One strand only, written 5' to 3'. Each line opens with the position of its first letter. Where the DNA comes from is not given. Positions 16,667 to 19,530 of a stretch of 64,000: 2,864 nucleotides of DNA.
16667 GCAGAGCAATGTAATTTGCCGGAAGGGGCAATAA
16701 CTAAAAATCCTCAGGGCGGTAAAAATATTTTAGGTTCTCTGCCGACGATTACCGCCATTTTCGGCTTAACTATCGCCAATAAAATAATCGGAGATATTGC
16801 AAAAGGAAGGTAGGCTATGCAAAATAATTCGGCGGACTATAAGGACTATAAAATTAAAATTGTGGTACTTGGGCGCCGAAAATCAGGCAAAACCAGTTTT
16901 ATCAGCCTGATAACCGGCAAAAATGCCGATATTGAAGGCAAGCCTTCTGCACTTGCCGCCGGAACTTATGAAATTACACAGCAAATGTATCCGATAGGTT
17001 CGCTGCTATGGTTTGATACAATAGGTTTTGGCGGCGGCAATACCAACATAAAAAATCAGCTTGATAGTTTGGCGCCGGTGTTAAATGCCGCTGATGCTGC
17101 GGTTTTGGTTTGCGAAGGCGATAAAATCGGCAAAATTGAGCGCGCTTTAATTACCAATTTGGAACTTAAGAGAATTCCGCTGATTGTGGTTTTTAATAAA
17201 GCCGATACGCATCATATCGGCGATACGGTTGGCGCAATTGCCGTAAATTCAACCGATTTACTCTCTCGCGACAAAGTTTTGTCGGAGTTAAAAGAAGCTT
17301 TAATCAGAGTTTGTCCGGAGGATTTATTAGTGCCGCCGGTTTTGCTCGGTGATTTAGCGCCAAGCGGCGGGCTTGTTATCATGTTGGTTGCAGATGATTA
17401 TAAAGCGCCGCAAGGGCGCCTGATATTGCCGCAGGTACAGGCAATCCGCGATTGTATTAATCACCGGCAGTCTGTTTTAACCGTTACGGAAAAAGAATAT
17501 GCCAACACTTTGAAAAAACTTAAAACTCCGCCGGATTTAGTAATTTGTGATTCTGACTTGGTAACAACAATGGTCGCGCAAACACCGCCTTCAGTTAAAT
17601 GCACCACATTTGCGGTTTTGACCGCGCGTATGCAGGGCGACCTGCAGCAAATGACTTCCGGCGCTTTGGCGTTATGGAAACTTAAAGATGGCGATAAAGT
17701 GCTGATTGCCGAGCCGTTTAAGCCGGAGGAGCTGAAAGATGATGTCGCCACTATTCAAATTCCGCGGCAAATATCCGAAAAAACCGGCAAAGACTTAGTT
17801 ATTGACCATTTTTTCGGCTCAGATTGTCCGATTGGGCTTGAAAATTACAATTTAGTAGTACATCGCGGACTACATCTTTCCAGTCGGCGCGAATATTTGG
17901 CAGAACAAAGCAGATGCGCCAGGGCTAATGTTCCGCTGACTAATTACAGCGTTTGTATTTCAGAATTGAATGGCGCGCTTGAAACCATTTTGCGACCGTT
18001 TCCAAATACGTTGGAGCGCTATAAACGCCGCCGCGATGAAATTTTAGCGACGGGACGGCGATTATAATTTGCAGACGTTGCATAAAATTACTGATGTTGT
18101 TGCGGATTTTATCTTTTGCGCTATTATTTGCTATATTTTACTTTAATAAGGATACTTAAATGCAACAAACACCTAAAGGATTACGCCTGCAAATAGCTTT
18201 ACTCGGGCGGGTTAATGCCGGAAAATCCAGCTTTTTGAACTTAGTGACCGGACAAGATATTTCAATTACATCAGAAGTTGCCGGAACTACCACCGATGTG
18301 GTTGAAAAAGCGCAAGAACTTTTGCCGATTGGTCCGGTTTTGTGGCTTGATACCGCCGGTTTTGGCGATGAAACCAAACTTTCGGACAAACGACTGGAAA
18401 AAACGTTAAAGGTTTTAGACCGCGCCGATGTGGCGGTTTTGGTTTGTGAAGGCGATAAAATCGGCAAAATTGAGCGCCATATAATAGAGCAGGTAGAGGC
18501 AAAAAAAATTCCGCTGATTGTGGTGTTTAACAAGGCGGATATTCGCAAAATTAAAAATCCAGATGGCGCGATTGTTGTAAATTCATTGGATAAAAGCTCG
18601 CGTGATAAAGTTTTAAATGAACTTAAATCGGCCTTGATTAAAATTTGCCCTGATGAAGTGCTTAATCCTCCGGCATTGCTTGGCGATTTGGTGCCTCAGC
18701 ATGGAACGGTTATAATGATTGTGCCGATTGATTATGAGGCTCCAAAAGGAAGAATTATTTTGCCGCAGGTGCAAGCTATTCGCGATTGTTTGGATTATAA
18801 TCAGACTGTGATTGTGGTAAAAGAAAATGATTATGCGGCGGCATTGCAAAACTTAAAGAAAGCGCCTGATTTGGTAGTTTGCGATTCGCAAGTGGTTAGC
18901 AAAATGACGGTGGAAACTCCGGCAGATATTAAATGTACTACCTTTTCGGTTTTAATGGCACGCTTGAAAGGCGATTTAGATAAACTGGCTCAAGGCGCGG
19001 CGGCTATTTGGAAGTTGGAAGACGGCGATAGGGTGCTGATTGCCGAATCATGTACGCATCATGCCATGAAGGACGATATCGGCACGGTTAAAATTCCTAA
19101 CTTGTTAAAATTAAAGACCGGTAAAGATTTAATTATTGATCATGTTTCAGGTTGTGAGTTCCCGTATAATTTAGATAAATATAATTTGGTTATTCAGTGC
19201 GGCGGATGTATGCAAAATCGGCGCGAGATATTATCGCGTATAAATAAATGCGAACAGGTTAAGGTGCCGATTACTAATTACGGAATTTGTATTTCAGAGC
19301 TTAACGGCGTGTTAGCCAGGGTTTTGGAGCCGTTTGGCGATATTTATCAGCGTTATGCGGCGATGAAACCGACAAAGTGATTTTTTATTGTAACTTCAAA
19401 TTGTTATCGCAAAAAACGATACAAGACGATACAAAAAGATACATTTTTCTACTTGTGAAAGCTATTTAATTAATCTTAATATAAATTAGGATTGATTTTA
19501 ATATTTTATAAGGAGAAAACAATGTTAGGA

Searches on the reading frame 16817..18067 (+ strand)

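Call 4: search_protein_families(library=pfam, proteins=[window:16817-18067:+], max_evalue=0.1)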
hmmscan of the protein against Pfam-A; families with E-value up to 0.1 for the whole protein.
window:16817-18067:+ (416 aa): 6 families
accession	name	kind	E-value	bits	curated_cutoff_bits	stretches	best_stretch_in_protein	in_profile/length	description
PF18128.7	HydF_dimer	-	5.2e-30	103.9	23.4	1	176-274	1-99/99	Hydrogen maturase F dimerization domain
PF18133.7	HydF_tetramer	-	6.6e-22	78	22.6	1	278-394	2-118/118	Hydrogen maturase F tetramerization domain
PF01926.29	MMR_HSR1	-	6.9e-07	29.8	21.9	1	14-128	1-113/113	50S ribosome-binding GTPase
PF00503.26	G-alpha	-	0.011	15.3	48.8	0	4-30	14-39/333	G-protein alpha subunit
PF00009.33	GTP_EFTU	-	0.03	14.3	26.5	0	89-147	90-135/188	Elongation factor Tu GTP binding domain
PF04670.18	Gtr1_RagA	-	0.072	12.9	22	0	14-84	1-68/232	Gtr1/RagA G protein conserved region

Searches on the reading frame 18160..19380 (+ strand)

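Call 4: search_protein_families(library=pfam, proteins=[window:18160-19380:+], max_evalue=0.1)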
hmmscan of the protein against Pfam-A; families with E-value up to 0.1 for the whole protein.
window:18160-19380:+ (406 aa): 9 families
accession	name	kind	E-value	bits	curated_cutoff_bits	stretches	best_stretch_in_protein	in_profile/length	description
PF18133.7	HydF_tetramer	-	4.4e-45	152.8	22.6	1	275-391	2-118/118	Hydrogen maturase F tetramerization domain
PF18128.7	HydF_dimer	-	1.7e-38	131.2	23.4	1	173-271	1-99/99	Hydrogen maturase F dimerization domain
PF01926.29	MMR_HSR1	-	3.9e-19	69.3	21.9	1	11-125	1-113/113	50S ribosome-binding GTPase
PF00350.29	Dynamin_N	-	1.2e-05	25.9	27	1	12-44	1-33/168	Dynamin family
PF02421.24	FeoB_N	-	0.00013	22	27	1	11-130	2-119/156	Ferrous iron transport protein B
PF00009.33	GTP_EFTU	-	0.0006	19.9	26.5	1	84-157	88-148/188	Elongation factor Tu GTP binding domain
PF01990.22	ATP-synt_F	-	0.0097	16.6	23.5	1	63-123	13-73/91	ATP synthase (F/14-kDa) subunit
PF03193.22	RsgA_GTPase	-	0.017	15.4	30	0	100-132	38-69/174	RsgA GTPase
PF10740.15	DUF2529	-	0.076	13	22.3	0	66-129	56-118/169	Domain of unknown function (DUF2529)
